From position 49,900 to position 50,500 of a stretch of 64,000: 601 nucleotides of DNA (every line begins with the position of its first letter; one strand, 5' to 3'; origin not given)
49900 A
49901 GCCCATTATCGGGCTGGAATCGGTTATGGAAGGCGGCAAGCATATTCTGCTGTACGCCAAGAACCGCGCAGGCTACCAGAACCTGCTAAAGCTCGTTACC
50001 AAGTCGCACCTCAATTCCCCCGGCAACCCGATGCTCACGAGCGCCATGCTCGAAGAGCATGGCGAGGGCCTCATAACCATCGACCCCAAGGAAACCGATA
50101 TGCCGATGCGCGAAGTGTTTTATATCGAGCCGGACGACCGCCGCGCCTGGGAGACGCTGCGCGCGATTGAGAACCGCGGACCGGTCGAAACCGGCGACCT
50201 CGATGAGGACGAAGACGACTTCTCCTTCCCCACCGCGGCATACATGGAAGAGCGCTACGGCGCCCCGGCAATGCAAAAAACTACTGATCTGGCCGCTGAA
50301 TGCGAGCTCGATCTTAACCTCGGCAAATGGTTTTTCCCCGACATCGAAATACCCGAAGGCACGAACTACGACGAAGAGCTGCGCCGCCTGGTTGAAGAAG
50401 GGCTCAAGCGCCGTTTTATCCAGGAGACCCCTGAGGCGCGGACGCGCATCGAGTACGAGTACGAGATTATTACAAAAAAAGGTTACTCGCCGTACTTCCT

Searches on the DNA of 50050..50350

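Call 77: search_rna_families(source=window, start=50050, end=50350, threshold=evalue, max_evalue=1)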
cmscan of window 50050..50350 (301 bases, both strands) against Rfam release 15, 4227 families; matches with E-value up to 1: 0.
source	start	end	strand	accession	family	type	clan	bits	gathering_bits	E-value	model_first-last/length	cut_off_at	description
